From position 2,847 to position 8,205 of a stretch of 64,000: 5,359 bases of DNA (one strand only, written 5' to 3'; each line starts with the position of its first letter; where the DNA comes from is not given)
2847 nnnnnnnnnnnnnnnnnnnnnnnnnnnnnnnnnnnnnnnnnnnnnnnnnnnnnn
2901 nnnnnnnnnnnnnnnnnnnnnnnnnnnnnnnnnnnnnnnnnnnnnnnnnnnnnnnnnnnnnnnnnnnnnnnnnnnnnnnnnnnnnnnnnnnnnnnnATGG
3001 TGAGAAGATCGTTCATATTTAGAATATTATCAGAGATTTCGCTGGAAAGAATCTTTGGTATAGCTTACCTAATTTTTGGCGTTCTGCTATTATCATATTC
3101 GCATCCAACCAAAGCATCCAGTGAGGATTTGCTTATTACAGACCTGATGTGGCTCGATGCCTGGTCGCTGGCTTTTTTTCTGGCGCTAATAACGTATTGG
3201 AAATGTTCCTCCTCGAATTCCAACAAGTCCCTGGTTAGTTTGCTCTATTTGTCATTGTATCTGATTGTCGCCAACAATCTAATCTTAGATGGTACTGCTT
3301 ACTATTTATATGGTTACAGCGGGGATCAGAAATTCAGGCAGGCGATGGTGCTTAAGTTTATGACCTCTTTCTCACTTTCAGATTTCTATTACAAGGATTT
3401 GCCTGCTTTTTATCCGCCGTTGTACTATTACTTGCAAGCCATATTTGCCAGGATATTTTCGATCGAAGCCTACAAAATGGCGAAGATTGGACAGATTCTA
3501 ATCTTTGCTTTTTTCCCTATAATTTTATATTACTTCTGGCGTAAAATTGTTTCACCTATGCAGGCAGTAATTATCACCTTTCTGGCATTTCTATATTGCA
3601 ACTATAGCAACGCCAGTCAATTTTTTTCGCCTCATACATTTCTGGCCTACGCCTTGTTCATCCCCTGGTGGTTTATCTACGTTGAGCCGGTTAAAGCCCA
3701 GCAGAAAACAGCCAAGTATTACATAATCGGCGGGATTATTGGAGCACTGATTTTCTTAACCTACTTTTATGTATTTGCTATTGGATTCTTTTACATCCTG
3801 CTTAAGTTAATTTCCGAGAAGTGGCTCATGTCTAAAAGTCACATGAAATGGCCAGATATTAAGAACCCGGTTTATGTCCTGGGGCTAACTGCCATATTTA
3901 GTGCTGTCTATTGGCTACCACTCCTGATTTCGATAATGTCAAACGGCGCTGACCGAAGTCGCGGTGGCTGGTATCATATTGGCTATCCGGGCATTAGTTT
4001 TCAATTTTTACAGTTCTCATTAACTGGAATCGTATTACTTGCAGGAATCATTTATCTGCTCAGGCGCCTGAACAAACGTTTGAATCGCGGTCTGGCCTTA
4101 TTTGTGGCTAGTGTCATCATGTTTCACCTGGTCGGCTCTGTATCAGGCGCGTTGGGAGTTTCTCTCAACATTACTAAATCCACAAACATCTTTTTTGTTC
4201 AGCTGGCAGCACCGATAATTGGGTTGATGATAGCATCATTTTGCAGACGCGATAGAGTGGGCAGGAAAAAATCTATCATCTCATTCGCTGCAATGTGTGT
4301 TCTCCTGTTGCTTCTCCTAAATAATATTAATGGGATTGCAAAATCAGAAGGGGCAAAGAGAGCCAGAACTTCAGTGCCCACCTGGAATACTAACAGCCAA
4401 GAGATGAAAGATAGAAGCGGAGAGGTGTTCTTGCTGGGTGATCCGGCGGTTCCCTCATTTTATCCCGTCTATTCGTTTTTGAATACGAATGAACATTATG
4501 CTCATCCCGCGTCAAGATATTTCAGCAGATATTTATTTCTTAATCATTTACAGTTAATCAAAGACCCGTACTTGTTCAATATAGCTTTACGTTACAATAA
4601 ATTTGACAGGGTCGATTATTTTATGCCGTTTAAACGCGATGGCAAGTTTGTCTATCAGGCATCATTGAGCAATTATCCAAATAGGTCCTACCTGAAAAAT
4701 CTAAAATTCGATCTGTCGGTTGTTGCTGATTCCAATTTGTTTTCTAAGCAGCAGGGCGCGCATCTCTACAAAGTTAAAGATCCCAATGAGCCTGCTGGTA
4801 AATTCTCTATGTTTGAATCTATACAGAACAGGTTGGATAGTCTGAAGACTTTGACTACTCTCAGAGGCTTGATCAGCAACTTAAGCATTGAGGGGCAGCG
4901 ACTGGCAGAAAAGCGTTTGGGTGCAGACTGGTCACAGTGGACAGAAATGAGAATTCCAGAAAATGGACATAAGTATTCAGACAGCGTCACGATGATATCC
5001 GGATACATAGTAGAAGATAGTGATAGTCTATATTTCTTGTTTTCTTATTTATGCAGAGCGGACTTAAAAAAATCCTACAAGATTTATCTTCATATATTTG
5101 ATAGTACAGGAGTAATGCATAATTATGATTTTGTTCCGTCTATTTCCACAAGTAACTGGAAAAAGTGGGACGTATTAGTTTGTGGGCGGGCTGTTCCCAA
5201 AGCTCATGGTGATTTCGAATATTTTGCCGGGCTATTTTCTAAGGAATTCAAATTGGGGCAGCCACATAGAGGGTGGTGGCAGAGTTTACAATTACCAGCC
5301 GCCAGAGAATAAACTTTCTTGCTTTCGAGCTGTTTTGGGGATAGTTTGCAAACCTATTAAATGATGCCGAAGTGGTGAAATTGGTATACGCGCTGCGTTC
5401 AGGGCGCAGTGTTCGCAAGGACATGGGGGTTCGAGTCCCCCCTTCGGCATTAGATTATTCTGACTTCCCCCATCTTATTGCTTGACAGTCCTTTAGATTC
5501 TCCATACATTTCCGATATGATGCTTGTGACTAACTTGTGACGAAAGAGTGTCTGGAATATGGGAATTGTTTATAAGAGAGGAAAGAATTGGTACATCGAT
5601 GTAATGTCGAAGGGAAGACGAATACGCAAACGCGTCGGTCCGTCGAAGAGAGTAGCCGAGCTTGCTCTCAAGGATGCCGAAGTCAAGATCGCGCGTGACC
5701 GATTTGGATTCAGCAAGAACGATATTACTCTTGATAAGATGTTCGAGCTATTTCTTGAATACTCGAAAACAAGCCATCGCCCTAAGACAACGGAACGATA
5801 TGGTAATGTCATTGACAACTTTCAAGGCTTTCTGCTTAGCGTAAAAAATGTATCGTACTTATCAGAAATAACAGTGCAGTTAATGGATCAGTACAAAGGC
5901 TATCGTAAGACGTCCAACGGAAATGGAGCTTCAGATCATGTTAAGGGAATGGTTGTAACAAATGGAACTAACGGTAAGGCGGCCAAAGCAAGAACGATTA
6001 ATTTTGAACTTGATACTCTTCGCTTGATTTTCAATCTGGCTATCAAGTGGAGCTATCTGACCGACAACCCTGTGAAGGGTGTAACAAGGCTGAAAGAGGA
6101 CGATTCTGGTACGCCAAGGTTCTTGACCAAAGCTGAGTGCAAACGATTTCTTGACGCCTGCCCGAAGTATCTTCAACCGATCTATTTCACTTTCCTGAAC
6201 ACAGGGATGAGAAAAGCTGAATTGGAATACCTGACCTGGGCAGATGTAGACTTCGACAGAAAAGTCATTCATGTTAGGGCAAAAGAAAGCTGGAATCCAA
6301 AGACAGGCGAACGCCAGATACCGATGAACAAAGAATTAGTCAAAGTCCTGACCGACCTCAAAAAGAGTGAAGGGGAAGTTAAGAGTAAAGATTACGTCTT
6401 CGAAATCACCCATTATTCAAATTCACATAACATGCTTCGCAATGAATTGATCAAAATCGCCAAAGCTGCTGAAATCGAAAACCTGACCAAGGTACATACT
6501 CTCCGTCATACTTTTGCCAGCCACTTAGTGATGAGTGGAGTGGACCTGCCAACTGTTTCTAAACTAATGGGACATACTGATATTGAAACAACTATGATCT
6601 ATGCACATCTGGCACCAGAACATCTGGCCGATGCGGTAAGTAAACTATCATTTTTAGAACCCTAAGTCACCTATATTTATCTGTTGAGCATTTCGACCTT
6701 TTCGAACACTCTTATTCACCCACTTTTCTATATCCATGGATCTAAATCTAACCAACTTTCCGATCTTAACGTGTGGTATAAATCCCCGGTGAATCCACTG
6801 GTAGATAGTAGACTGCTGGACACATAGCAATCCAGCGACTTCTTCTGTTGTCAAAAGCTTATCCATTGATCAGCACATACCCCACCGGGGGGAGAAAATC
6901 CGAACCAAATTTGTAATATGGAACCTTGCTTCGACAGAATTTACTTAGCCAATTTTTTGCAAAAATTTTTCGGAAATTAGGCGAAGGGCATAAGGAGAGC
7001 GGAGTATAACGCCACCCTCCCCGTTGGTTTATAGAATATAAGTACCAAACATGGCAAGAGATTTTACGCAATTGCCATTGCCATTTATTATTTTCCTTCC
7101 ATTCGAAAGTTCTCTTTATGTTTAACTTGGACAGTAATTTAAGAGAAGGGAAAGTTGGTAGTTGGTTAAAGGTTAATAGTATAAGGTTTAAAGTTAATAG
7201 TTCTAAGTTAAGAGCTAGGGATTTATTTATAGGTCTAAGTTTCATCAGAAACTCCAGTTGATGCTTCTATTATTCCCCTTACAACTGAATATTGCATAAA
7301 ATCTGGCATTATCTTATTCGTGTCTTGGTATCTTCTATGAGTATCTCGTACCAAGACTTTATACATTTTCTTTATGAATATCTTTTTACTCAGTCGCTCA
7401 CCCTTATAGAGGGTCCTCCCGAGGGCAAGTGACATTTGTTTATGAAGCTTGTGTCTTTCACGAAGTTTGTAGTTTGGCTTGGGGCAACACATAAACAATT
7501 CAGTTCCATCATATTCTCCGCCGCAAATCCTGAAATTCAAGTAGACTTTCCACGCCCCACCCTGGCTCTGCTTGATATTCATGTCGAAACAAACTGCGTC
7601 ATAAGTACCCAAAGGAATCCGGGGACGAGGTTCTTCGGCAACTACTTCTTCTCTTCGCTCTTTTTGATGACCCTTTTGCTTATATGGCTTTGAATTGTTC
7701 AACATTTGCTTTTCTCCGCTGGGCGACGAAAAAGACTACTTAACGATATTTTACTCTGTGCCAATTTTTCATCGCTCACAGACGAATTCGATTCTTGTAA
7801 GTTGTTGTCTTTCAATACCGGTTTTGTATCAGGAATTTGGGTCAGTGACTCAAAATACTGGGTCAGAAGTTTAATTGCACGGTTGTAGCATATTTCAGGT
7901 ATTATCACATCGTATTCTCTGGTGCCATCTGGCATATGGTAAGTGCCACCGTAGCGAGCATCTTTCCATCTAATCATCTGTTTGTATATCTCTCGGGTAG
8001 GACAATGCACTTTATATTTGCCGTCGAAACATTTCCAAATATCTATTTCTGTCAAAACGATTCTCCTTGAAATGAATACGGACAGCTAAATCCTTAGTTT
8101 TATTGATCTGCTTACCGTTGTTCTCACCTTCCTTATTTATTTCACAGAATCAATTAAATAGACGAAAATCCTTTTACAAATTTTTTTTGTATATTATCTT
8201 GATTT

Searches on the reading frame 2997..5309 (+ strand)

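Call 8: search_protein_families(library=pfam, proteins=[window:2997-5309:+], max_evalue=0.001)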
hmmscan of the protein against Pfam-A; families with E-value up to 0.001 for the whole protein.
window:2997-5309:+ (771 aa): 3 families
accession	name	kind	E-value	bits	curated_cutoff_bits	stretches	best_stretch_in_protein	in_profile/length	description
PF12250.14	AftA_N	-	6.3e-19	68.5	26.7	1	58-400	46-382/429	Arabinofuranosyltransferase N terminal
PF12249.13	AftA_C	-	1.6e-05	25.2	25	1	467-582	43-165/177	Arabinofuranosyltransferase A C terminal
PF13231.12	PMT_2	-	0.0003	21.5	26.1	1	140-279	3-140/160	Dolichyl-phosphate-mannose-protein mannosyltransferase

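Call 9: search_protein_families(library=padloc, proteins=[window:2997-5309:+], max_evalue=0.00001)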
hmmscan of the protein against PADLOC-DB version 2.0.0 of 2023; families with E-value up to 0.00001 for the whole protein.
window:2997-5309:+ (771 aa): 0 families

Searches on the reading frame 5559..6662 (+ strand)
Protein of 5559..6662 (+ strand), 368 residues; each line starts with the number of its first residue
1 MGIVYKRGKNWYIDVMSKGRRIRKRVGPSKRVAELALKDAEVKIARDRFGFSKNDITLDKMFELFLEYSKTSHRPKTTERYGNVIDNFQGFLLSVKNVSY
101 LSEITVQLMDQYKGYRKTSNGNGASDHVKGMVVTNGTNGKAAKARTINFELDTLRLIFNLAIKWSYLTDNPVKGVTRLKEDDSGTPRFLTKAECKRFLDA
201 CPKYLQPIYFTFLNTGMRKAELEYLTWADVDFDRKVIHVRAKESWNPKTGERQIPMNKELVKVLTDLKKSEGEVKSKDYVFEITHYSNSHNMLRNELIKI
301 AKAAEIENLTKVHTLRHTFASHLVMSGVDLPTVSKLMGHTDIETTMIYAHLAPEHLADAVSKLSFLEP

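Call 8: search_protein_families(library=pfam, proteins=[window:5559-6662:+], max_evalue=0.001)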
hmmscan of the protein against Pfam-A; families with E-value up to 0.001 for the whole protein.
window:5559-6662:+ (368 aa): 2 families
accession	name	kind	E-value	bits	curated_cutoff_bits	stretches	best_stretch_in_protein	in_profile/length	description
PF00589.27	Phage_integrase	-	3e-33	115.4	27.1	1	188-354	2-171/172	Phage integrase family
PF13102.12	Phage_int_SAM_5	-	4.9e-09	36.9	22.3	1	61-173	5-94/98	Phage integrase SAM-like domain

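Call 9: search_protein_families(library=padloc, proteins=[window:5559-6662:+], max_evalue=0.00001)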
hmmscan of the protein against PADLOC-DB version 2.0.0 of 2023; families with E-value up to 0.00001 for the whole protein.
window:5559-6662:+ (368 aa): 0 families

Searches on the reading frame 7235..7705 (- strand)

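Call 8: search_protein_families(library=pfam, proteins=[window:7235-7705:-], max_evalue=0.001)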
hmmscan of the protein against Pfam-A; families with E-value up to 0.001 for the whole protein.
window:7235-7705:- (156 aa): 0 families

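Call 9: search_protein_families(library=padloc, proteins=[window:7235-7705:-], max_evalue=0.00001)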
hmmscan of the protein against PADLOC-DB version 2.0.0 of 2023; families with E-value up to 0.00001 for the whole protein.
window:7235-7705:- (156 aa): 0 families

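Call 64: search_protein_families(library=phrogs, proteins=[window:7235-7702:-], max_evalue=0.01)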
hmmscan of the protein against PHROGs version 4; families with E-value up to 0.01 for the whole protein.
window:7235-7702:- (155 aa): 1 family
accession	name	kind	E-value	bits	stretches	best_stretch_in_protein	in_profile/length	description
phrog_7778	-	DNA, RNA and nucleotide metabolism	1.5e-05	25.8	1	24-73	33-82/162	single strand DNA binding protein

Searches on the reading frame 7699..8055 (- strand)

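Call 8: search_protein_families(library=pfam, proteins=[window:7699-8055:-], max_evalue=0.001)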
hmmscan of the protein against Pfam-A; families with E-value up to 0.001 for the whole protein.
window:7699-8055:- (118 aa): 0 families

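Call 9: search_protein_families(library=padloc, proteins=[window:7699-8055:-], max_evalue=0.00001)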
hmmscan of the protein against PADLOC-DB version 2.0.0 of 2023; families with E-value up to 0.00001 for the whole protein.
window:7699-8055:- (118 aa): 0 families

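Call 64: search_protein_families(library=phrogs, proteins=[window:7699-8052:-], max_evalue=0.01)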
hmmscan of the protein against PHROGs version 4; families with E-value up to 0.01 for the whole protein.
window:7699-8052:- (117 aa): 1 family
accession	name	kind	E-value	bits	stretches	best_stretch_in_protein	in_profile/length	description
phrog_3027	-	unknown function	0.0065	17.7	0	19-59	28-68/73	-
